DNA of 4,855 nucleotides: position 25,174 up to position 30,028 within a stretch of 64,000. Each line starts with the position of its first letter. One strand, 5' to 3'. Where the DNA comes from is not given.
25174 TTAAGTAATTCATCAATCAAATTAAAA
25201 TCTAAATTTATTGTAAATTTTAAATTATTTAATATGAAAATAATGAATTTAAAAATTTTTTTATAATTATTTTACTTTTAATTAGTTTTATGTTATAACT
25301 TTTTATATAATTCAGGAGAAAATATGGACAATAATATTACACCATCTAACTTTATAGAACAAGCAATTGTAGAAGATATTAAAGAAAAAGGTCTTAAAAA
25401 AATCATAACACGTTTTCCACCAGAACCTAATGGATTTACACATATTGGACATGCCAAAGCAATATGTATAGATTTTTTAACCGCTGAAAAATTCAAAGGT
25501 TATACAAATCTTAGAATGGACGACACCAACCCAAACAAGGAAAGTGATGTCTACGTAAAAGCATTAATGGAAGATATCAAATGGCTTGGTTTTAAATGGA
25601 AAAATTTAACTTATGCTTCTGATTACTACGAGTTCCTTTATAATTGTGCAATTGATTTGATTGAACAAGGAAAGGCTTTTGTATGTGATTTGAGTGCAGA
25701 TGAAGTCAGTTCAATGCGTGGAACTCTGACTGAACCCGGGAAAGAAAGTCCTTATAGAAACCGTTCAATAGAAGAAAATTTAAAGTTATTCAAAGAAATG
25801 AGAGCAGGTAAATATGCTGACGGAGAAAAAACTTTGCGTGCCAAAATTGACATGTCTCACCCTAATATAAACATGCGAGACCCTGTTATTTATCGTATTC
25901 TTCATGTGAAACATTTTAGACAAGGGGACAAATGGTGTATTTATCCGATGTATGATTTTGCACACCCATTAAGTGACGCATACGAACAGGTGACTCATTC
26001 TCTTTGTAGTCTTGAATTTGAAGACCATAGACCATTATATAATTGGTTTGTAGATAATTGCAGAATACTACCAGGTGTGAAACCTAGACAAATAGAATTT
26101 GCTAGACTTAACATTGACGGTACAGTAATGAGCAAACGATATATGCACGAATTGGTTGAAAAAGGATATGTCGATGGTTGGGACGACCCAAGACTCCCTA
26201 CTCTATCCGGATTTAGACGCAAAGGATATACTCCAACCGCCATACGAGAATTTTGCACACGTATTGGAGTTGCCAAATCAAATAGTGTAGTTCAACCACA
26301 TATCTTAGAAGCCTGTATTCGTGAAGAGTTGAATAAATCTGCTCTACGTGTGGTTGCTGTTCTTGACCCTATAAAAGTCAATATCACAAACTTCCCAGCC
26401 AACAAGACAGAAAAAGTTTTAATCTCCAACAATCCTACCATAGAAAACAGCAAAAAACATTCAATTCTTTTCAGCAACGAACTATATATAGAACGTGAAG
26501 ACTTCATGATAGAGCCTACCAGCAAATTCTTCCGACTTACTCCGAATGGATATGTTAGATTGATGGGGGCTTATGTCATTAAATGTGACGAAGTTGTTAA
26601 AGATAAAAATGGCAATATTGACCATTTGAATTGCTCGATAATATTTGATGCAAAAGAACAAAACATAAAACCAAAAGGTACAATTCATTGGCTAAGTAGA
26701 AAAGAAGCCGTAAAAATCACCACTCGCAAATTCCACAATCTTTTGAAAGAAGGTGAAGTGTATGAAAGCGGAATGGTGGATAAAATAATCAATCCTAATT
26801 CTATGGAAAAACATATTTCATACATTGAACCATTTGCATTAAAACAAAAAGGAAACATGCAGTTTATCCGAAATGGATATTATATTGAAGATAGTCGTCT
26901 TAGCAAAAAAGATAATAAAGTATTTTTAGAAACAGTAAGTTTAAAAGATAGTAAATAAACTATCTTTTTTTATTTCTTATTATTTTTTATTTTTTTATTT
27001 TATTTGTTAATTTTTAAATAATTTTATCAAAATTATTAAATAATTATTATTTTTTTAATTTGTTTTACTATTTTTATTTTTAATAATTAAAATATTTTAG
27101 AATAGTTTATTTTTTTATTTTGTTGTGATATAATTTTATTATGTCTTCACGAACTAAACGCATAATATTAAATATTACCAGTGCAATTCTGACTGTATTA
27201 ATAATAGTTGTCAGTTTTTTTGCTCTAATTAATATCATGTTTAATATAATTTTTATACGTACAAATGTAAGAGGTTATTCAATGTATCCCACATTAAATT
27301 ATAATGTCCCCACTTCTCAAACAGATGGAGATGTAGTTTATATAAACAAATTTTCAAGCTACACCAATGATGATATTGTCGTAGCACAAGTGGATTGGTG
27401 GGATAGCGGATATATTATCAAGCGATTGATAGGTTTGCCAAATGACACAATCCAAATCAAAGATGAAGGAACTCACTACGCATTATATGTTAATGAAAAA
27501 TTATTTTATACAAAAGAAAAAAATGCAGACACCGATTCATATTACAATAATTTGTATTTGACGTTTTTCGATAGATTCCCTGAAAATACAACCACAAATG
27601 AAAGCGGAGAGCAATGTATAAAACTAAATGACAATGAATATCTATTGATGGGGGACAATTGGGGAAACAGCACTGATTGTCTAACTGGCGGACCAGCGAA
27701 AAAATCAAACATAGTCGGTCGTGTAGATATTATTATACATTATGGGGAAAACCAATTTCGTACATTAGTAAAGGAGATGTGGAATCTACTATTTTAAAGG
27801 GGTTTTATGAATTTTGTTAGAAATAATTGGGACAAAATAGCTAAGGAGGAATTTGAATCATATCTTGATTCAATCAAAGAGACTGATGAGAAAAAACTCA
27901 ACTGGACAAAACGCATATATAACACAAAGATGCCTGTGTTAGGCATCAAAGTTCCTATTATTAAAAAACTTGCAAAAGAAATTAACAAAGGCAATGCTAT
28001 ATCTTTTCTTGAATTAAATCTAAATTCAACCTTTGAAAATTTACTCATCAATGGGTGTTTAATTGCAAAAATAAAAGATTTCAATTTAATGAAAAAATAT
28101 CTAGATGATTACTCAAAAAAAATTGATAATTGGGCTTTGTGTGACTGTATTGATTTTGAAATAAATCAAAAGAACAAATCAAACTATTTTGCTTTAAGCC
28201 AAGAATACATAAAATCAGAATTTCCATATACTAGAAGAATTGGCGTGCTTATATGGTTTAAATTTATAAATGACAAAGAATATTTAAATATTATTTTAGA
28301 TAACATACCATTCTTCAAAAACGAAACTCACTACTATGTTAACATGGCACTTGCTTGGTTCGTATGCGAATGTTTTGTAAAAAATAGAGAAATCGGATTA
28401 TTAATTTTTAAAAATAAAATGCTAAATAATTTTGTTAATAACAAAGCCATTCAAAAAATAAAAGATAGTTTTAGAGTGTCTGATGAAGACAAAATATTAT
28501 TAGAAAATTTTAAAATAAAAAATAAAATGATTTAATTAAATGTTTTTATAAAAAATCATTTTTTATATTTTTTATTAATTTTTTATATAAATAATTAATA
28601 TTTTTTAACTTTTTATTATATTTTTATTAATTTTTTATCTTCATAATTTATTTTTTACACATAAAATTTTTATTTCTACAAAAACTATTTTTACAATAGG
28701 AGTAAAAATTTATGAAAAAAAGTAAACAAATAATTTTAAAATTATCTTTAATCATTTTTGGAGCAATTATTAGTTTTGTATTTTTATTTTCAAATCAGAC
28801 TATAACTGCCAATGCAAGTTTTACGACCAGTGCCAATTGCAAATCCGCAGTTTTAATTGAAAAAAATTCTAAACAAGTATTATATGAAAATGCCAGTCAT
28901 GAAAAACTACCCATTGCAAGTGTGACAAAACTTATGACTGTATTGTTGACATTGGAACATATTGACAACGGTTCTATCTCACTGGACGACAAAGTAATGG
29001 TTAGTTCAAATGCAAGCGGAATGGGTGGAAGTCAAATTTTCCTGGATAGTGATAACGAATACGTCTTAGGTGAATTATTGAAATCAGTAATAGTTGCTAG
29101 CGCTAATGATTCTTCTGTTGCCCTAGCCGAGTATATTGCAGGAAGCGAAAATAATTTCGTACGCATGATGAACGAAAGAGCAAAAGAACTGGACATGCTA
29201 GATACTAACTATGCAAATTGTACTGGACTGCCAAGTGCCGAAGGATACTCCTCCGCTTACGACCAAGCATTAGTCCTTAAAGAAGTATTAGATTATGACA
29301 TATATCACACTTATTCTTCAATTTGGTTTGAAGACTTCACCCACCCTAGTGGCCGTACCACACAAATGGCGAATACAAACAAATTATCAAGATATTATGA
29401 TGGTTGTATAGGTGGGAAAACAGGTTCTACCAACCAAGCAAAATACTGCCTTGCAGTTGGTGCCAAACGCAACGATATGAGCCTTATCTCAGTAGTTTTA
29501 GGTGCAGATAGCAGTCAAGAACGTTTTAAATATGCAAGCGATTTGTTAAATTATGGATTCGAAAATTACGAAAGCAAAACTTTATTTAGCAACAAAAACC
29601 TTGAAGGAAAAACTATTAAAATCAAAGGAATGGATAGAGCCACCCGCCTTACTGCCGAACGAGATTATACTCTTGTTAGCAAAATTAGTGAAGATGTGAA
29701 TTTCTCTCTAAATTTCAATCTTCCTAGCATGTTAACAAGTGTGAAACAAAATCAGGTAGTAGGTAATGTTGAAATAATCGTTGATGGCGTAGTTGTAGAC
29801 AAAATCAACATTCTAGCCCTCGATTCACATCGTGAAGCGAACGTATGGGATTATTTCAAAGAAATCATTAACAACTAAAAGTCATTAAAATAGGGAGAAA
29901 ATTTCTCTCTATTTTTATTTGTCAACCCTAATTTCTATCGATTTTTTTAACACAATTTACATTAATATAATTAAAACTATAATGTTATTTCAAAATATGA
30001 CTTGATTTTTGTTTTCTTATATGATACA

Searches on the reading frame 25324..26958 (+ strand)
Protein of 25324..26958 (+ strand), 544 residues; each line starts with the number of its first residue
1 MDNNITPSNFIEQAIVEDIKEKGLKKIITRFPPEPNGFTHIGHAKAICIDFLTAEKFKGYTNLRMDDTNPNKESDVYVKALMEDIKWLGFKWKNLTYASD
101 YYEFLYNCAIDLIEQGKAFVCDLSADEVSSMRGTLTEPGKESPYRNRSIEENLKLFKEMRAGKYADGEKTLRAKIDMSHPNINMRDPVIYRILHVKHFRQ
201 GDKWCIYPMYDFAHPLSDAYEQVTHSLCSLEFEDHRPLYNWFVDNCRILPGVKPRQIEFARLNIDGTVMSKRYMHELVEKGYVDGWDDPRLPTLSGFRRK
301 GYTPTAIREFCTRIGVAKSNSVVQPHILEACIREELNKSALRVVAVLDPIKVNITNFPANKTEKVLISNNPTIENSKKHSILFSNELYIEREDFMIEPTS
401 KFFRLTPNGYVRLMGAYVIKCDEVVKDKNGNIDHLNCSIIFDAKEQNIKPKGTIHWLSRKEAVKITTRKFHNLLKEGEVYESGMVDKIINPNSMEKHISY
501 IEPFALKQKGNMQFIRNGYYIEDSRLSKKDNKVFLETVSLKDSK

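Call 43: search_protein_families(library=ncbifam, max_evalue=1e-10, proteins=[window:25324-26958:+])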
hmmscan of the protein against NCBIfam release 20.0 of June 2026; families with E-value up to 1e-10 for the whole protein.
window:25324-26958:+ (544 aa): 8 families
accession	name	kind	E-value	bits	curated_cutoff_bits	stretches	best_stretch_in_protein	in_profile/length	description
NF011291.0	PRK14703.1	equivalog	2.1e-212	707.5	681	1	7-543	12-555/769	glutamine--tRNA ligase/YqeY domain fusion protein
TIGR00440.1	glnS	equivalog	2.3e-182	607.6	425.8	1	28-543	2-521/524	glutamine--tRNA ligase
TIGR00463.1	gltX_arch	equivalog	1.1e-97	327.9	401.75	1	18-519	85-542/560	glutamate--tRNA ligase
NF003169.0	PRK04156.1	equivalog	7e-90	302.3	516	1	17-498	92-542/567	glutamate--tRNA ligase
TIGR00464.1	gltX_bact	equivalog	3.3e-20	72.4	289.95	1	26-178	1-151/470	glutamate--tRNA ligase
NF004315.1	PRK05710.1-4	equivalog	2.4e-14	53.4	250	1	29-147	1-123/274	tRNA glutamyl-Q(34) synthetase GluQRS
NF004314.0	PRK05710.1-3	equivalog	3.1e-13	49.8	256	1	26-142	6-114/297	tRNA glutamyl-Q(34) synthetase GluQRS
TIGR03838.1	queuosine_YadB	equivalog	1.9e-11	43.9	276.7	1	28-149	2-119/272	tRNA glutamyl-Q(34) synthetase GluQRS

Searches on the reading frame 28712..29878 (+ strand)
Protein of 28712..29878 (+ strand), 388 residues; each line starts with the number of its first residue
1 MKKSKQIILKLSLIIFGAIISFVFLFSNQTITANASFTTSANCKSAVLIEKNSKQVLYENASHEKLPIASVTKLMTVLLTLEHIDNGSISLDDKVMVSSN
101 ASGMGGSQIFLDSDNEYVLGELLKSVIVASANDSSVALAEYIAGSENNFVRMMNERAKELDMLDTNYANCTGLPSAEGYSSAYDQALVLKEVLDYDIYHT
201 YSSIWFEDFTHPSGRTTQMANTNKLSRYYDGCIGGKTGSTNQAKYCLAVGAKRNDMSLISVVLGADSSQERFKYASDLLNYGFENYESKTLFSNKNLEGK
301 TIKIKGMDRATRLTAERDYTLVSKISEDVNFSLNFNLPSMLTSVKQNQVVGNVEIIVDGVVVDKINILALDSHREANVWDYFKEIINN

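Call 43: search_protein_families(library=ncbifam, max_evalue=1e-10, proteins=[window:28712-29878:+])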
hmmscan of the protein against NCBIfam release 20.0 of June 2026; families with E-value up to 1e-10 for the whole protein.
window:28712-29878:+ (388 aa): 7 families
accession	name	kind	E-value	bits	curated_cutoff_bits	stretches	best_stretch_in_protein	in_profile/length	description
NF038273.1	strep_PBP3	exception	5.7e-49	167.2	490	1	19-354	7-364/407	D-alanyl-D-alanine carboxypeptidase PBP3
NF008489.0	PRK11397.1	equivalog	3.7e-44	151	610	1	12-383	5-382/389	serine-type D-Ala-D-Ala carboxypeptidase DacD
NF007445.0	PRK10001.1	equivalog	3.9e-44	151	765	1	18-378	13-379/400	serine-type D-Ala-D-Ala carboxypeptidase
NF008059.0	PRK10793.1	equivalog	1.3e-41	142.6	694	1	40-380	43-388/403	D-alanyl-D-alanine carboxypeptidase DacA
NF038258.2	PBP4_Staph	exception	1.4e-34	119.6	500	1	36-305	34-327/366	penicillin-binding protein PBP4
NF008668.0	PRK11669.1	equivalog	4.5e-29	101.6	294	1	6-278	7-276/316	D-alanyl-D-alanine endopeptidase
NF000471.1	vanY_of_D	exception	1.1e-13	51.2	625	1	42-279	98-348/354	transpeptidase-like D-Ala-D-Ala carboxypeptidase VanY-D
